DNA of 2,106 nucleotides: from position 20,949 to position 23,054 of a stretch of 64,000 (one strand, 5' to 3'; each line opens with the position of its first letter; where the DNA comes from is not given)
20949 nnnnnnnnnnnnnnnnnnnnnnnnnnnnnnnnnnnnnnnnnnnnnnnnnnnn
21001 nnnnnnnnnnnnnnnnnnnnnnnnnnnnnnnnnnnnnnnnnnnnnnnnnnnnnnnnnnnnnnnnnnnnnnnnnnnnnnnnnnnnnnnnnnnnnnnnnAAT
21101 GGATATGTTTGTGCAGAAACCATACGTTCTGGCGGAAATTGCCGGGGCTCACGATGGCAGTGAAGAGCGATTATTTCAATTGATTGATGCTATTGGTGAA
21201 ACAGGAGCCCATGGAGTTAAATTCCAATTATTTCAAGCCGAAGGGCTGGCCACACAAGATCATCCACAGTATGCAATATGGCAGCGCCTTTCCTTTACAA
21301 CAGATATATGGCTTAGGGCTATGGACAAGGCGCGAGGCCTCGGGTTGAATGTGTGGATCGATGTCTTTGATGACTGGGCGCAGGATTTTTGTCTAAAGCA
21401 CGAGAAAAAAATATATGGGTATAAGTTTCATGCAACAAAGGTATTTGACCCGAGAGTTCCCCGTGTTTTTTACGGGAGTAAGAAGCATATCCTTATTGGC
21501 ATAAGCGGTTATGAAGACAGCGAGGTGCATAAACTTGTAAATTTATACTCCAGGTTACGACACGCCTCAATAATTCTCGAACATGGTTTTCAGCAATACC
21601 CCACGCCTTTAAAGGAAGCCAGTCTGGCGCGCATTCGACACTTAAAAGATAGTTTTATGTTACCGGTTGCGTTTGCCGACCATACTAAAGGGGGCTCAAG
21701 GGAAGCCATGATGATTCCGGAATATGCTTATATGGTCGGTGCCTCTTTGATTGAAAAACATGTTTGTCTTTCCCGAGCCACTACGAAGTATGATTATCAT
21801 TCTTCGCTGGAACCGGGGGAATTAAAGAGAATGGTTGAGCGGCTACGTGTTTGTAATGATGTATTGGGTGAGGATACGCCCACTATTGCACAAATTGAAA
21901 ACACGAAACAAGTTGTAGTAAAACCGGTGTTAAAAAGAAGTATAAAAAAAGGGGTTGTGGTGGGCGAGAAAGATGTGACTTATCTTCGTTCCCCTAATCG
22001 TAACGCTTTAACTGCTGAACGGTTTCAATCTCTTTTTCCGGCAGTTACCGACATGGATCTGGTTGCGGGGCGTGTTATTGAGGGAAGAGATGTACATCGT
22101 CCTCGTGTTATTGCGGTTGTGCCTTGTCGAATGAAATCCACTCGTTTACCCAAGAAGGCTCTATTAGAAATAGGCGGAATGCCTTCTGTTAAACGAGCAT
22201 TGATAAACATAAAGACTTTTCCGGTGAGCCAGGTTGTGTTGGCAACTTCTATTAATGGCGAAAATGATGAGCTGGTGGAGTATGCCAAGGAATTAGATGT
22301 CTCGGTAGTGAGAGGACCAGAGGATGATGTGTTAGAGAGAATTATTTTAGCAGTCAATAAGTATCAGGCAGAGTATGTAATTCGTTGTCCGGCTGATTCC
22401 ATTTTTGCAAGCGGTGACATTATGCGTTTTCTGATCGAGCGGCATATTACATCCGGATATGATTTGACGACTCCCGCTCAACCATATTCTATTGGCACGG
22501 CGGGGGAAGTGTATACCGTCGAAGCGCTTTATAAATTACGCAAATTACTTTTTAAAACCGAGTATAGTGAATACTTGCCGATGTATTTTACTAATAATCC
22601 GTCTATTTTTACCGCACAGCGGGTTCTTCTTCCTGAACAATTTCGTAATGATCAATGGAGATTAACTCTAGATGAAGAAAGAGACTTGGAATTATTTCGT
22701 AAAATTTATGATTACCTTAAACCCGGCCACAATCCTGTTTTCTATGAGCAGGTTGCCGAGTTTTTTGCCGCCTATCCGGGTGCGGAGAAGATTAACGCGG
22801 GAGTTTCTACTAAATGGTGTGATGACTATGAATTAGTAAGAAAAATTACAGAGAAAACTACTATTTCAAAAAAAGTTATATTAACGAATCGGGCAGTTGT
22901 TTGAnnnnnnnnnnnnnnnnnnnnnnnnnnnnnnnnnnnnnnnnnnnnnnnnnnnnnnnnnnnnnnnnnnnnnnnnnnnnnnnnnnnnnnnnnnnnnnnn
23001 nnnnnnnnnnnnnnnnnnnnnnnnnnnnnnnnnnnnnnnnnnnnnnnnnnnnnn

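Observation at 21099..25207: A nonulosonic acid sub-cassette with two NeuB-family synthases, a synthase-cytidylyltransferase fusion and a KdsC-type phosphatase.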

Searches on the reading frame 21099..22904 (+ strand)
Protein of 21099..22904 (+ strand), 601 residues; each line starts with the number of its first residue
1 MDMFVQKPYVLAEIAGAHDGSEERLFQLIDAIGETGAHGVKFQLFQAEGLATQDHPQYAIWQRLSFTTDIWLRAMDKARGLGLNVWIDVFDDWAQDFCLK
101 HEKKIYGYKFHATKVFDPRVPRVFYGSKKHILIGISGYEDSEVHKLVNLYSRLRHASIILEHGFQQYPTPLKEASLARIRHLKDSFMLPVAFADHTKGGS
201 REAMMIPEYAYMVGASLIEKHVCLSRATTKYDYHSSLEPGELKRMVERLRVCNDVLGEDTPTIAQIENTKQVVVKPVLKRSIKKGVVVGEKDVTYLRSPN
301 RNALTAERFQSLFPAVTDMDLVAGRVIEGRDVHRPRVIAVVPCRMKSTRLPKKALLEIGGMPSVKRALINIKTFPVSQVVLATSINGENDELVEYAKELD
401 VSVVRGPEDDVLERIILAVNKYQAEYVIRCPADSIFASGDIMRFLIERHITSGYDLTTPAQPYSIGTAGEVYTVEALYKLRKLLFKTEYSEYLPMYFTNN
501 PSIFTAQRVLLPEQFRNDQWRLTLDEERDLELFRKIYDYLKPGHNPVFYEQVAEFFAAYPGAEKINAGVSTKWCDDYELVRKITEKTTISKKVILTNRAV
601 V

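Call 4: search_protein_families(library=pfam, proteins=[window:21099-22904:+], max_evalue=0.01)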
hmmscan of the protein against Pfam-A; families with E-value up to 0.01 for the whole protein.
window:21099-22904:+ (601 aa): 3 families
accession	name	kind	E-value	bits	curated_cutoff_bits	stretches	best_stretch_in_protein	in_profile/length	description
PF03102.20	NeuB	-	2.8e-31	109.2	22.1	1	28-258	1-238/241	NeuB family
PF02348.25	CTP_transf_3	-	4e-17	63.2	22.6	1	338-551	1-214/217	Cytidylyltransferase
PF12804.13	NTP_transf_3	-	6.2e-10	39.9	27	1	344-484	11-145/160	MobA-like NTP transferase domain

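Call 5: search_protein_families(library=ncbifam, proteins=[window:21099-22904:+], max_evalue=0.01)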
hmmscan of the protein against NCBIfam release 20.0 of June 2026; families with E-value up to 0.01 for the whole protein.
window:21099-22904:+ (601 aa): 7 families
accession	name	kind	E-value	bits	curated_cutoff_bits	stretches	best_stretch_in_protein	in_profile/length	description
TIGR03586.1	PseI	equivalog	6e-35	121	340.25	1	7-313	1-313/327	pseudaminic acid synthase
TIGR03569.1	NeuB_NnaB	equivalog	1.3e-34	119.8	399.65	1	9-325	2-327/329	N-acetylneuraminate synthase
NF003952.0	PRK05450.1-5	subfamily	3.2e-12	46.1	193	1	336-463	2-131/250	3-deoxy-manno-octulosonate cytidylyltransferase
NF009905.0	PRK13368.1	subfamily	4.6e-09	36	255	1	337-433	3-98/243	3-deoxy-manno-octulosonate cytidylyltransferase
NF003948.0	PRK05450.1-1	equivalog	7e-08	32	281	1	336-401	5-66/248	3-deoxy-manno-octulosonate cytidylyltransferase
TIGR00466.1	kdsB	equivalog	2.1e-06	27.3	155.2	1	338-421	4-85/241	3-deoxy-manno-octulosonate cytidylyltransferase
NF003950.0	PRK05450.1-3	subfamily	0.001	18.5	234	1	337-446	3-114/248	3-deoxy-manno-octulosonate cytidylyltransferase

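Call 10: find_homologous_proteins(query=window:21099-22904:+, max_evalue=0.00001)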
Query window:21099-22904:+ (601 aa): 53 proteins with E <= 0.00001 among 8000 candidates.
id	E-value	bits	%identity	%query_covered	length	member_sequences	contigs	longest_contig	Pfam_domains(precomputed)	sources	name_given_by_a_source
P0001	0.0e+0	1362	100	99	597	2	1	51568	PF03102.21,PF12804.14,PF02348.26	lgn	-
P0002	1.8e-135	471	40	97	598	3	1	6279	PF03102.21,PF02348.26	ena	-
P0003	5.3e-131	456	40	98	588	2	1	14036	PF03102.21,PF12804.14,PF02348.26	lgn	-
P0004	1.2e-119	419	38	98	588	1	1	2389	PF03102.21,PF12804.14,PF02348.26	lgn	-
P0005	4.1e-119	417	37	97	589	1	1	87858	PF03102.21,PF12804.14,PF02348.26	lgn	-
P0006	1.9e-118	415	36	98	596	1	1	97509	PF03102.21,PF12804.14,PF02348.26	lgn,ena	-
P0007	4.4e-114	400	36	97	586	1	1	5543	PF03102.21,PF12804.14,PF02348.26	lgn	-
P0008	6.7e-88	314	33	95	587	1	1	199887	PF03102.21,PF08666.18,PF12804.14,PF02348.26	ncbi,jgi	-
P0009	8.9e-87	310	30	97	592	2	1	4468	PF03102.21,PF02348.26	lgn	-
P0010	9.8e-86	307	33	97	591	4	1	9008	PF03102.21,PF02348.26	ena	-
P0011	2.4e-85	305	32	97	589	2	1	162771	PF03102.21,PF02348.26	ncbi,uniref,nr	ncbi:spore coat polysaccharide biosynthesis protein SpsF (cytidylyltransferase family)/sialic acid s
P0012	2.5e-85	305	35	97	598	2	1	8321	PF03102.21,PF02348.26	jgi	jgi:N,N'-diacetyllegionaminate synthase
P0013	1.7e-84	303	32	97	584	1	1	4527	PF03102.21,PF12804.14,PF02348.26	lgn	-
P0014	4.5e-83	298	32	97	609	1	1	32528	PF03102.21,PF08666.18,PF12804.14,PF02348.26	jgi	-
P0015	8.6e-83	297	31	97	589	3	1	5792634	PF03102.21,PF02348.26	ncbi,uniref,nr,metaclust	ncbi:cytidylyltransferase domain-containing protein [Geosporobacter ferrireducens]|uniref:PseI/NeuA/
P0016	1.3e-81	293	31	97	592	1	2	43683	PF03102.21,PF02348.26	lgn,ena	-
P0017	1.1e-80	290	33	97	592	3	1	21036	PF03102.21,PF02348.26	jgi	-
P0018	1.5e-80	290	32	97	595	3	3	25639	PF03102.21,PF02348.26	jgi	jgi:spore coat polysaccharide biosynthesis protein SpsF (cytidylyltransferase family)/sialic acid sy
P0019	2.7e-80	289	32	97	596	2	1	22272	PF03102.21,PF12804.14,PF02348.26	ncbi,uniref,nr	ncbi:cytidylyltransferase domain-containing protein [Pusillimonas sp. T2]|uniref:cytidylyltransferas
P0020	4.8e-80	288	30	97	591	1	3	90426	PF03102.21,PF02348.26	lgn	-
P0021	1.4e-78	283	30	97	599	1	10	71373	PF03102.21,PF02348.26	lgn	-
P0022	4.0e-78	282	32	97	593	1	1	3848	PF03102.21,PF02348.26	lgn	-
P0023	2.1e-76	276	32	97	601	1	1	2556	PF03102.21,PF08666.18,PF12804.14,PF02348.26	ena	-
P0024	9.3e-76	274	29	97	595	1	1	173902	PF03102.21,PF02348.26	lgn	-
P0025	1.3e-75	273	31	94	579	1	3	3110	PF03102.21,PF12804.14,PF02348.26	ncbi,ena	-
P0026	2.7e-72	262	28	97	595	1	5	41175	PF03102.21,PF02348.26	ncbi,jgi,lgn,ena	-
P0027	5.9e-72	261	31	97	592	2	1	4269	PF03102.21,PF02348.26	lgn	-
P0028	1.5e-71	260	30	91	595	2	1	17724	PF03102.21,PF02348.26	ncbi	-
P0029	3.4e-70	255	30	97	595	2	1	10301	PF03102.21,PF02348.26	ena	-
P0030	3.8e-64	235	29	97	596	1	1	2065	PF03102.21,PF02348.26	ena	-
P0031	1.4e-22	98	29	48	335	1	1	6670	PF03102.21,PF08666.18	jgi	jgi:N,N'-diacetyllegionaminate synthase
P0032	2.2e-22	98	29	54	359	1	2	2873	PF03102.21,PF08666.18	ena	-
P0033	7.6e-21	92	30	48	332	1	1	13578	PF03102.21,PF08666.18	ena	-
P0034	1.3e-20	92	27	53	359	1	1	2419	PF03102.21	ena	-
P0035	1.4e-20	92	30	48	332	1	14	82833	PF03102.21,PF08666.18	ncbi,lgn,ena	-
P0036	3.0e-20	90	29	48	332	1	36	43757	PF03102.21,PF08666.18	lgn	-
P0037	1.9e-19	88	28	53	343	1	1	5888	PF03102.21,PF08666.18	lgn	-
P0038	1.9e-19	88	28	48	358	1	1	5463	PF03102.21,PF08666.18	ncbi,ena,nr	ncbi:MAG TPA: N-acetylneuraminate synthase [Burkholderiaceae bacterium]|nr:N-acetylneuraminate synth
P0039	5.1e-19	86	27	48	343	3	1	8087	PF03102.21,PF08666.18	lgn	-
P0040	7.4e-19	86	26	54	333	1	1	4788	PF03102.21,PF08666.18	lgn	-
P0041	1.8e-18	85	30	48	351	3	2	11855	PF03102.21,PF08666.18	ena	-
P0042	4.1e-18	83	28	53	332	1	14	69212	PF03102.21,PF08666.18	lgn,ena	-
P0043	5.6e-18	83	26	53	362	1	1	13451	PF03102.21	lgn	-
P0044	2.7e-17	81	28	49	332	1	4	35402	PF03102.21,PF08666.18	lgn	-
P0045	3.2e-17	81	27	49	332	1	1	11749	PF03102.21,PF08666.18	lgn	-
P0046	7.8e-17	79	27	53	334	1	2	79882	PF03102.21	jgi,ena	-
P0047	6.8e-16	76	26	48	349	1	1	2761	PF03102.21,PF08666.18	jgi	jgi:N-acetylneuraminate synthase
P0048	1.8e-15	75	27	48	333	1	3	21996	PF03102.21,PF08666.18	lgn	-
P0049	6.3e-15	73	26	48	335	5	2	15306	PF03102.21,PF08666.18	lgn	-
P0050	8.3e-15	73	26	48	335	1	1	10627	PF03102.21,PF08666.18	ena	-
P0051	1.9e-14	71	29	48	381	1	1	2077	PF03102.21,PF08666.18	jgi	jgi:N,N'-diacetyllegionaminate synthase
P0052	6.7e-14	70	27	48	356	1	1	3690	PF03102.21,PF08666.18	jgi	-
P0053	1.4e-13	69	25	48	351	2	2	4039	PF03102.21,PF08666.18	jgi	jgi:N,N'-diacetyllegionaminate synthase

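Call 12: find_encoding_contigs(protein=P0001, flank=10000, max_places=3)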
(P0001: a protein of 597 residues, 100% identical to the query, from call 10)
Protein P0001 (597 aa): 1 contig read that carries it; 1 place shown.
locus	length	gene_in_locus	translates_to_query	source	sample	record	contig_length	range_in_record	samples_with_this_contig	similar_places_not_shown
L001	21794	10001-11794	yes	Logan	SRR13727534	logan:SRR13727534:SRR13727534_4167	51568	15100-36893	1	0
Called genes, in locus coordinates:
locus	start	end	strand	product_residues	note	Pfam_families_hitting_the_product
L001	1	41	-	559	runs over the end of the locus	PF00535:Glycos_transf_2, PF13847:Methyltransf_31, PF13489:Methyltransf_23, PF08241:Methyltransf_11, PF08242:Methyltransf_12, PF13649:Methyltransf_25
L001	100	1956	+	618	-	-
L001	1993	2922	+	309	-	PF05050:Methyltransf_21 (faint)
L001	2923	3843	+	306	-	-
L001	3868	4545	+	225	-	-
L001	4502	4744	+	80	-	-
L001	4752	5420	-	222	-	PF13489:Methyltransf_23, PF08241:Methyltransf_11 (weak), PF08242:Methyltransf_12 (weak)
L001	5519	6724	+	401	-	-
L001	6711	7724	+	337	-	-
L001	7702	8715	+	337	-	-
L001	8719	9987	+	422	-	PF16254:DUF4910, PF09940:DUF2172, PF16221:HTH_47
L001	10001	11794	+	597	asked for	PF03102:NeuB, PF02348:CTP_transf_3, PF12804:NTP_transf_3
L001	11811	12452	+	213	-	PF13489:Methyltransf_23 (weak)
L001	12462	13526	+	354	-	PF03102:NeuB, PF08666:SAF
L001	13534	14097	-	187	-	PF08282:Hydrolase_3 (weak)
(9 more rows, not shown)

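Call 16: find_related_loci(query=A2, collection=genome_contigs, flank=10000)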
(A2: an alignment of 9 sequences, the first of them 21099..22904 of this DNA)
Query A2 (601 aa) in genome_contigs; peptide patterns used: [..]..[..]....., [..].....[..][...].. (x = any residue, [..] = any of these).
438 stretches matched a pattern; 319 encode a relative of the query (tblastn E <= 1e-3); the best 80 are kept; 80 distinct loci.
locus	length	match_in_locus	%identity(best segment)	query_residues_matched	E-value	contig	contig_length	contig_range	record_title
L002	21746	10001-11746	40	8-590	1e-143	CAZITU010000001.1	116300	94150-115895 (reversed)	MAG TPA_asm: uncultured Nitrospirales bacterium isolate binchicken_co21_455 genome assembly, contig: NODE_20_length_1163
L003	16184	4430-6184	37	5-589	3e-126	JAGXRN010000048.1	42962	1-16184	MAG: Dethiobacter sp. isolate CROMO_A_105 c_000000564167, whole genome shotgun sequence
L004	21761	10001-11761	37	6-592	2e-125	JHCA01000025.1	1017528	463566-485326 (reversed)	Bacillus stercoris strain D7XPN1 Contig00001, whole genome shotgun sequence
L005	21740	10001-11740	38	10-589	3e-125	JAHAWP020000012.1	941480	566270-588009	Bacillus mexicanus strain FSQ1 NODE_1_length_941480_cov_81.609835, whole genome shotgun sequence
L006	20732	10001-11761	36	4-590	2e-124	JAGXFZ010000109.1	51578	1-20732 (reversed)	MAG: Gracilibacter sp. isolate LH_M27 k141_1340984, whole genome shotgun sequence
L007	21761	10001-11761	38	6-592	3e-124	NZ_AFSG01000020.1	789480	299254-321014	Bacillus spizizenii DV1-B-1 gbs3c.contig.19, whole genome shotgun sequence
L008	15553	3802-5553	36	6-589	2e-123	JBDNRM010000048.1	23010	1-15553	MAG: Bacillus sp. (in: firmicutes) isolate WK069_bin.3 NODE_683_length_23010_cov_28.877107, whole genome shotgun sequenc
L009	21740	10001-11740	38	10-589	1e-123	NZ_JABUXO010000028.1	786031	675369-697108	Bacillus rugosus strain SPB7 NODE_1_length_786031_cov_72.380850, whole genome shotgun sequence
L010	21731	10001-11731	36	10-588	2e-121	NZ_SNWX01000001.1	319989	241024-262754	Halanaerobium saccharolyticum strain MA284_T2 Ga0255679_101, whole genome shotgun sequence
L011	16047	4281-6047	38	5-590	8e-121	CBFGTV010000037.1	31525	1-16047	MAG TPA_asm: uncultured Clostridiaceae bacterium isolate SRR17295758_concoct_140 genome assembly, contig: ERZ23579493.94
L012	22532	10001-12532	37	10-590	1e-120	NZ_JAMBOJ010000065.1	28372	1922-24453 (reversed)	Cytobacillus firmus strain AMY 5.1.1 NODE_65, whole genome shotgun sequence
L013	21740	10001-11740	36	10-589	3e-117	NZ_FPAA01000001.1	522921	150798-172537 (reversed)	Marininema halotolerans strain DSM 45789, whole genome shotgun sequence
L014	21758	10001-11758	36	3-588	6e-117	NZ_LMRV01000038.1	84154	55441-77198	Paenibacillus sp. Soil522 contig_24, whole genome shotgun sequence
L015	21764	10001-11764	37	5-589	3e-118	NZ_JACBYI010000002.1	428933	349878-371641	Paenibacillus sp. S150 S150_2, whole genome shotgun sequence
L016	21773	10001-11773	33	3-589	2e-103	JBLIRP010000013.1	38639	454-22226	MAG: bacterium isolate MF1_202303_bin_233 MF1_202303_bin_233_scaffold_13, whole genome shotgun sequence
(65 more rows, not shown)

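Call 20: find_encoding_contigs(protein=P0015, flank=10000, max_places=1)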
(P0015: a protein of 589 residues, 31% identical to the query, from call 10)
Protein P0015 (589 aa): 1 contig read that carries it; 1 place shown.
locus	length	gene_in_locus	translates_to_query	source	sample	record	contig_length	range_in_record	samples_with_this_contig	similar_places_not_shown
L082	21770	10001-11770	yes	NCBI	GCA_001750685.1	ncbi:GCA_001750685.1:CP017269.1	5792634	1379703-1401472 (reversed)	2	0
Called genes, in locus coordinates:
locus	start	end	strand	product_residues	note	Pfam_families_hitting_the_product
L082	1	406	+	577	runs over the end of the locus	PF24517:CBM96, PF01391:Collagen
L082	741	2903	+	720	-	-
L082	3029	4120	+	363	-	PF00535:Glycos_transf_2, PF10111:Glyco_tranf_2_2 (faint)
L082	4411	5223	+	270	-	PF24517:CBM96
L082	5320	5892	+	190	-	-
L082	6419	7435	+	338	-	PF00106:adh_short, PF01073:3Beta_HSD, PF01370:Epimerase, PF02719:Polysacc_synt_2, PF04321:RmlD_sub_bind, PF05368:NmrA, PF16363:GDP_Man_Dehyd, PF13460:NAD_binding_10, +1 more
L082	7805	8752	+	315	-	PF00106:adh_short (faint), PF01073:3Beta_HSD, PF01370:Epimerase, PF02719:Polysacc_synt_2, PF04321:RmlD_sub_bind, PF07993:NAD_binding_4, PF16363:GDP_Man_Dehyd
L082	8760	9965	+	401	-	PF00155:Aminotran_1_2, PF01041:DegT_DnrJ_EryC1, PF01212:Beta_elim_lyase, PF00266:Aminotran_5 (faint), PF01053:Cys_Met_Meta_PP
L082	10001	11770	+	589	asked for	PF03102:NeuB, PF02348:CTP_transf_3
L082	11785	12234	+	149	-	PF13302:Acetyltransf_3, PF00583:Acetyltransf_1, PF13508:Acetyltransf_7 (weak)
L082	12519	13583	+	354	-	PF03102:NeuB, PF08666:SAF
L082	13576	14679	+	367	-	-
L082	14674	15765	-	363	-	PF07388:A-2_8-polyST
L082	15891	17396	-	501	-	PF00535:Glycos_transf_2, PF10111:Glyco_tranf_2_2 (faint), PF13641:Glyco_tranf_2_3, PF13712:Glyco_tranf_2_5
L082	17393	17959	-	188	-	PF00908:dTDP_sugar_isom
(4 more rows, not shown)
